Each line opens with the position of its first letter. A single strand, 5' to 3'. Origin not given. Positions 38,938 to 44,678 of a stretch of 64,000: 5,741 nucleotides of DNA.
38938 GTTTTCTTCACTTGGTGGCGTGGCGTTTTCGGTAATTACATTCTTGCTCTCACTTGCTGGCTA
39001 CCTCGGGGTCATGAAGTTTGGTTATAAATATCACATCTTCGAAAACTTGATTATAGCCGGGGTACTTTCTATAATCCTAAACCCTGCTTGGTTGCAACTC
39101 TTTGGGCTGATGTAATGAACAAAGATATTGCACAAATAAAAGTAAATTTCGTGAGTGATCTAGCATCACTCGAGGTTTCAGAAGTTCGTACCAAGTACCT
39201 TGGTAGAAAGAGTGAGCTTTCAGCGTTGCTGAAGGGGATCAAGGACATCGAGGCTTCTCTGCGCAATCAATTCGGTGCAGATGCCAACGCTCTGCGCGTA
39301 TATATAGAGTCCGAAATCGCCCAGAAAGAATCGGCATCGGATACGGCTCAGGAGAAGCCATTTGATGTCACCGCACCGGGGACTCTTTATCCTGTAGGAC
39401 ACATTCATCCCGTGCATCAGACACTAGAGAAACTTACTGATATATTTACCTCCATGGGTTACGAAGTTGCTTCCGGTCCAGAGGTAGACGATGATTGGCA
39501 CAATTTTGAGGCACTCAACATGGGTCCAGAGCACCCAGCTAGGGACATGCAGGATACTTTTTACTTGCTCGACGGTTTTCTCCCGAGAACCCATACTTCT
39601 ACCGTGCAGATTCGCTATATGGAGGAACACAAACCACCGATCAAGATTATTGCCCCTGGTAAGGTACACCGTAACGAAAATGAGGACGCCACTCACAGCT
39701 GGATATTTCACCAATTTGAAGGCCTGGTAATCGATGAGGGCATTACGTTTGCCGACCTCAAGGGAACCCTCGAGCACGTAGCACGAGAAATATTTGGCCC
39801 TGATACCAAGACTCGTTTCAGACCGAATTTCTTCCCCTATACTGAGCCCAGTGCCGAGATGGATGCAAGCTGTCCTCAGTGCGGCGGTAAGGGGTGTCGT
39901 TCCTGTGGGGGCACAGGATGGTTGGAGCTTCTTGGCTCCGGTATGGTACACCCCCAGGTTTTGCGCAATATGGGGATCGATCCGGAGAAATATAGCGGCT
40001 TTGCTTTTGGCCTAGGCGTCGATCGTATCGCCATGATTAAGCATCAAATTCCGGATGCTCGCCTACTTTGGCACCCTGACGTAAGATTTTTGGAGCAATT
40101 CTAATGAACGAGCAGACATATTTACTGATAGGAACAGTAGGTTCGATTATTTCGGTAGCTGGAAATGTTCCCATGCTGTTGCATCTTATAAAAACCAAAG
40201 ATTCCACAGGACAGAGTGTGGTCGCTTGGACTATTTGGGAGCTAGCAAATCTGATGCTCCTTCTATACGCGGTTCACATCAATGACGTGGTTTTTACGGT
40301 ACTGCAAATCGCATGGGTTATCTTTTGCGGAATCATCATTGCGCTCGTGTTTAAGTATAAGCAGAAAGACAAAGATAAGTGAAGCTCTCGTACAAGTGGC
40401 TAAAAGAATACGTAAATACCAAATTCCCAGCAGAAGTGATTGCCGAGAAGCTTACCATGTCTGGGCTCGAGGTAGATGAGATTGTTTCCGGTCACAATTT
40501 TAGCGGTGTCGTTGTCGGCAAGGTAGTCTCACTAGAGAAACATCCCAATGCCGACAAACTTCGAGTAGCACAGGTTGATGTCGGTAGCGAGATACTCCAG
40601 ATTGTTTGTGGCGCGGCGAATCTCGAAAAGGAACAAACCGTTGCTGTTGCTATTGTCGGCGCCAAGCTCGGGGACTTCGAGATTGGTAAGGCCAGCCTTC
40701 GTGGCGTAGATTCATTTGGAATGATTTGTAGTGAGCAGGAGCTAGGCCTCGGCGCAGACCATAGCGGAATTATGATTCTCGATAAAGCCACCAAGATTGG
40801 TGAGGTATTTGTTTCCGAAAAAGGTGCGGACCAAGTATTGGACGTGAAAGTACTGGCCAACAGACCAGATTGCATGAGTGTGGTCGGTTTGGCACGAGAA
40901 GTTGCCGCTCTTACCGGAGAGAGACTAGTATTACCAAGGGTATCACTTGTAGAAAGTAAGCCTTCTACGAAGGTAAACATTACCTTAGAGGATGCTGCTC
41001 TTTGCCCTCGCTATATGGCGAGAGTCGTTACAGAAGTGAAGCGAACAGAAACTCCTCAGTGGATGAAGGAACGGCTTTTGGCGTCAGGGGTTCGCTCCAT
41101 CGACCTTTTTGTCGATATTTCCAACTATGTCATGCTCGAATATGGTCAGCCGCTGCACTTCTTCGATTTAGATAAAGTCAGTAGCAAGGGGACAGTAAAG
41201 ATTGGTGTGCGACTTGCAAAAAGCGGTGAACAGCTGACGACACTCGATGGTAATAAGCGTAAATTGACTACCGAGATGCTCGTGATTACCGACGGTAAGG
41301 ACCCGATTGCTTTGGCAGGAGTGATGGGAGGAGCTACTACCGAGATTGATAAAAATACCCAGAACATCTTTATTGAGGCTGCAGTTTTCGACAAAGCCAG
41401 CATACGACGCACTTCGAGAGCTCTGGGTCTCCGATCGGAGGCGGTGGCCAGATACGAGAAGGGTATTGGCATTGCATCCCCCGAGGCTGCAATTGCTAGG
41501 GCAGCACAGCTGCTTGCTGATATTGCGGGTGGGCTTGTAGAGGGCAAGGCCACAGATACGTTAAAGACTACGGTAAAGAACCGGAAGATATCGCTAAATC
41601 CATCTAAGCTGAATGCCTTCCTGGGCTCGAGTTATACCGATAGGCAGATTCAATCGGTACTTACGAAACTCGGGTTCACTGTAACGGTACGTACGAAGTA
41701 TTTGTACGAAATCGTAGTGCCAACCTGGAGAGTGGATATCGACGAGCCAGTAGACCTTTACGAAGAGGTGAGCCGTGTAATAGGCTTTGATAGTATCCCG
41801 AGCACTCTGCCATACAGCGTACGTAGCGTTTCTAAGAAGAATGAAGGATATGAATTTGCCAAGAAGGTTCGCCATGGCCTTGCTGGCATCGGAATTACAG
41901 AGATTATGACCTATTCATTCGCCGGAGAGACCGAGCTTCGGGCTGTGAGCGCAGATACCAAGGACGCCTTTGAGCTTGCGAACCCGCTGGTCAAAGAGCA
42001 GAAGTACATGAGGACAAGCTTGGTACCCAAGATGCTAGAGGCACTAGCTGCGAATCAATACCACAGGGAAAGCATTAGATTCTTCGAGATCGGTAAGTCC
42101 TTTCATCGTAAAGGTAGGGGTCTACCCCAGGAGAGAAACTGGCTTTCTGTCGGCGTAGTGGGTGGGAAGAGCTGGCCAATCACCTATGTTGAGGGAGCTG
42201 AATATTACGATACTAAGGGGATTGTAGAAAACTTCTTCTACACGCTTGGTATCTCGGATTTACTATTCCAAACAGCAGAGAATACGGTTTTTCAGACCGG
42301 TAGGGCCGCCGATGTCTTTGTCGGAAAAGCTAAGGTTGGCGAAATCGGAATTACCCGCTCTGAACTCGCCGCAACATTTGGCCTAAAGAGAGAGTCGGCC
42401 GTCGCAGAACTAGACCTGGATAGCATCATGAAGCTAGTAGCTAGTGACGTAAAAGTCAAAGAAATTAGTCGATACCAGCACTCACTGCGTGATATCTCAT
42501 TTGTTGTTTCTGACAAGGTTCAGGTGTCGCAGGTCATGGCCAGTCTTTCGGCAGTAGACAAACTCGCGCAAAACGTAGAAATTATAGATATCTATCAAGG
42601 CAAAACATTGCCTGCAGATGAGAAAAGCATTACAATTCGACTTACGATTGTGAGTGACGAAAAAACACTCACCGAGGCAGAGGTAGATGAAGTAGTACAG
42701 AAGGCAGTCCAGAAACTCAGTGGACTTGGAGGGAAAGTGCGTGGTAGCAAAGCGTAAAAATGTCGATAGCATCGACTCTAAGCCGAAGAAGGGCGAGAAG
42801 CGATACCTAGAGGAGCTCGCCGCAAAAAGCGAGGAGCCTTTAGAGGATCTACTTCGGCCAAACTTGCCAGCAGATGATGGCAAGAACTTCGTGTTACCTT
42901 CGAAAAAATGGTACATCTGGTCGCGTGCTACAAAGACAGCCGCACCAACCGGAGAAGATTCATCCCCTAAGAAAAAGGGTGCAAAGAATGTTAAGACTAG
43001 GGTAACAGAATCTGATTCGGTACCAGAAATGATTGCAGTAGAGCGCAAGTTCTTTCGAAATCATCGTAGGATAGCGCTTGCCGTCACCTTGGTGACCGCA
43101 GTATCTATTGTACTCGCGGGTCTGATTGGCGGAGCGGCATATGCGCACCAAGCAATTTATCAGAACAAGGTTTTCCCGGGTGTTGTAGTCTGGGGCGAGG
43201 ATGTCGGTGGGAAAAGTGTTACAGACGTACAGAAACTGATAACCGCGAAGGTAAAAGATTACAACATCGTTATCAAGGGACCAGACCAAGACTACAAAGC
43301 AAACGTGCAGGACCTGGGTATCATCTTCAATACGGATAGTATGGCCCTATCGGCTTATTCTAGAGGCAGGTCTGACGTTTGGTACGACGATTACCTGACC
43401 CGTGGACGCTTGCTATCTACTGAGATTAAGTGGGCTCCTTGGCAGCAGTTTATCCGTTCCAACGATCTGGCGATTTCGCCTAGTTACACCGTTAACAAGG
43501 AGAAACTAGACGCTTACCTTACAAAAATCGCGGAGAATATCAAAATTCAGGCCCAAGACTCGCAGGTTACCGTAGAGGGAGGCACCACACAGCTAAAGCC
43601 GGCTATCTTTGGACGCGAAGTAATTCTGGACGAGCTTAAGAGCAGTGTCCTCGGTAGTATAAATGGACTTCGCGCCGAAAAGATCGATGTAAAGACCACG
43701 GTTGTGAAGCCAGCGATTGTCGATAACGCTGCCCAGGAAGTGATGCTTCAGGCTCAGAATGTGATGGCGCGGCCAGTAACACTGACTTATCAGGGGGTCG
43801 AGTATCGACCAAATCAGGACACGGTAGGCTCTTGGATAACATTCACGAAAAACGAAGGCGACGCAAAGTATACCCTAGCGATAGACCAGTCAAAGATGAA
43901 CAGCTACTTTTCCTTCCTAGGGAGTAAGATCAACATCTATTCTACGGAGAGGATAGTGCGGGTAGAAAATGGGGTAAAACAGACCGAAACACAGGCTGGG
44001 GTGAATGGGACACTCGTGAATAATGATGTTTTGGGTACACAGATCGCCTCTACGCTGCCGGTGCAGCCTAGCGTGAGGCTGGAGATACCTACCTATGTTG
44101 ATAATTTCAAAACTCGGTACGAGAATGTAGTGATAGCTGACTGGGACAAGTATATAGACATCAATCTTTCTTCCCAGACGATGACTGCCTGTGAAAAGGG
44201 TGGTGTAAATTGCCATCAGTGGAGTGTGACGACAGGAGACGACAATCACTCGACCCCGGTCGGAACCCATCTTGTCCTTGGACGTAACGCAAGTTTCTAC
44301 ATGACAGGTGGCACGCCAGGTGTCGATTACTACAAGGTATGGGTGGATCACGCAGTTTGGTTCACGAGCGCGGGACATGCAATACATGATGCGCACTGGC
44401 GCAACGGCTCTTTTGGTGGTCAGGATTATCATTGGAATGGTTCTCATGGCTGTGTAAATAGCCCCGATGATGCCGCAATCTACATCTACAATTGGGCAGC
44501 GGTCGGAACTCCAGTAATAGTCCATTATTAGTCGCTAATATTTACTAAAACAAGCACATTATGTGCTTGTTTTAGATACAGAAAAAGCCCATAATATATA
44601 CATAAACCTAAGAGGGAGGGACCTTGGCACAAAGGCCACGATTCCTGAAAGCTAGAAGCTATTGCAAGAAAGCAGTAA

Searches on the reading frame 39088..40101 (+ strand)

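Call 15: search_protein_families(library=pfam, proteins=[window:39088-40101:+], max_evalue=0.001)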
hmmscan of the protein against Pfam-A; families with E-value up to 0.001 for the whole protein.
window:39088-40101:+ (338 aa): 2 families
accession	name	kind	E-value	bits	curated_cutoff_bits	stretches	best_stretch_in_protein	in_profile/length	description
PF01409.25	tRNA-synt_2d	-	1.2e-98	329.9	19.8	1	92-338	2-246/246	tRNA synthetases class II core domain (F)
PF02912.23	Phe_tRNA-synt_N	-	1.1e-13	51.4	22.3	1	29-88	5-64/69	Aminoacyl tRNA synthetase class II, N-terminal domain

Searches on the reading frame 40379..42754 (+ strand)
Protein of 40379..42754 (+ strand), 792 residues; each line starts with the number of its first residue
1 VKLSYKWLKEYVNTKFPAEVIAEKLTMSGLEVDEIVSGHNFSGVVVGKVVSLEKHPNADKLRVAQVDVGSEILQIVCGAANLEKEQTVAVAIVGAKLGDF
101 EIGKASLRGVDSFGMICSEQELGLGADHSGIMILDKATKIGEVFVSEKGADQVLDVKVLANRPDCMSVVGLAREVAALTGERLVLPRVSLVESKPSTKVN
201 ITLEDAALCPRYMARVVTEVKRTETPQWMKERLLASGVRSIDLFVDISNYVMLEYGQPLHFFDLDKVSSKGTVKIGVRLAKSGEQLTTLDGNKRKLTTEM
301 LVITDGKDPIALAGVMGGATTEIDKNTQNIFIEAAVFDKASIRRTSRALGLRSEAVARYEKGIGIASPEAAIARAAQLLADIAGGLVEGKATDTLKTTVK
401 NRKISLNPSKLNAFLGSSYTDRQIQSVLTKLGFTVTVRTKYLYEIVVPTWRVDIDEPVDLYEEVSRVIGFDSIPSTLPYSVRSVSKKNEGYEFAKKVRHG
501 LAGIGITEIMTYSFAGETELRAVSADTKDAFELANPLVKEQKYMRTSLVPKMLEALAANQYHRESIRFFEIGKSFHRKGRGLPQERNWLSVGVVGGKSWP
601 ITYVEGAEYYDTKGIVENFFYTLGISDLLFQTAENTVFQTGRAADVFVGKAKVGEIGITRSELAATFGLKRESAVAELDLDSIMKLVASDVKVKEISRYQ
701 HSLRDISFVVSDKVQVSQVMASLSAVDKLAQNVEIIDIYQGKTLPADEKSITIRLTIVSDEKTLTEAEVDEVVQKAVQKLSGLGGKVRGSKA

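Call 15: search_protein_families(library=pfam, proteins=[window:40379-42754:+], max_evalue=0.001)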
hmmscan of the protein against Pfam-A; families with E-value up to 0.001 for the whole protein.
window:40379-42754:+ (792 aa): 6 families
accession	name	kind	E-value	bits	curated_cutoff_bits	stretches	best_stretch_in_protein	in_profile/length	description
PF03483.22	B3_4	-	8.3e-68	227.8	29.3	1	209-384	2-174/174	B3/4 domain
PF17759.6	tRNA_synthFbeta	-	1.7e-48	165.4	22.4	1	473-680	1-214/214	Phenylalanyl tRNA synthetase beta chain CLM domain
PF03147.19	FDX-ACB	-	1e-22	80.8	31.1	1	697-781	1-86/94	Ferredoxin-fold anticodon binding domain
PF01588.26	tRNA_bind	-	1.7e-21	76.6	27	1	44-142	1-95/96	Putative tRNA binding domain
PF03484.21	B5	-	1.3e-20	73.7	28.6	1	404-470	1-67/67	tRNA synthetase B5 domain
PF18262.7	PhetRS_B1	-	3.7e-05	24.3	26.8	0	143-177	45-79/83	Phe-tRNA synthetase beta subunit B1 domain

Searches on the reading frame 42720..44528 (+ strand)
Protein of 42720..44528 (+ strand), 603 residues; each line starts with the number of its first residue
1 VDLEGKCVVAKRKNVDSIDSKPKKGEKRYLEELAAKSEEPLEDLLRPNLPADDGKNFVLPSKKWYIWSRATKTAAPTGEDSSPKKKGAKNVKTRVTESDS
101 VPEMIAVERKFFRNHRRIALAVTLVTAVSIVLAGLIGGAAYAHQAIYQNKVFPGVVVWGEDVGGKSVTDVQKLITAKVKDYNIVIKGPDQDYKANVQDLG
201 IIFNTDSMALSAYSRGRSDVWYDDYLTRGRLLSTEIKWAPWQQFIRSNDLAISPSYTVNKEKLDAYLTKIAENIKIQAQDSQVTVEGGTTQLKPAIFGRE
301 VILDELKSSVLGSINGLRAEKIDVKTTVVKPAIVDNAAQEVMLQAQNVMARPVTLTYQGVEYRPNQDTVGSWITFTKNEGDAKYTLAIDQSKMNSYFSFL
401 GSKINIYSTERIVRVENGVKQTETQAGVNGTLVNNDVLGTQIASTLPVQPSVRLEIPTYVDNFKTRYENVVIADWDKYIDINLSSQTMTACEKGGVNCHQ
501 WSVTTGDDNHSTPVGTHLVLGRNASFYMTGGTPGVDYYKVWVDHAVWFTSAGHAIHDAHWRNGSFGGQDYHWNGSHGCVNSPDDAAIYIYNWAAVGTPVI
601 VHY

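Call 15: search_protein_families(library=pfam, proteins=[window:42720-44528:+], max_evalue=0.001)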
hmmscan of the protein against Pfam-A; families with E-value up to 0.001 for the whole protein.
window:42720-44528:+ (603 aa): 2 families
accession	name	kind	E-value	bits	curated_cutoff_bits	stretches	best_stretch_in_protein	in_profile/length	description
PF03734.19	YkuD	-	3.1e-18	67.2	23.4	1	476-601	1-146/146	L,D-transpeptidase catalytic domain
PF12229.13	PG_binding_4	-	1.5e-10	41.7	22.1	1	245-317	38-111/117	Putative peptidoglycan binding domain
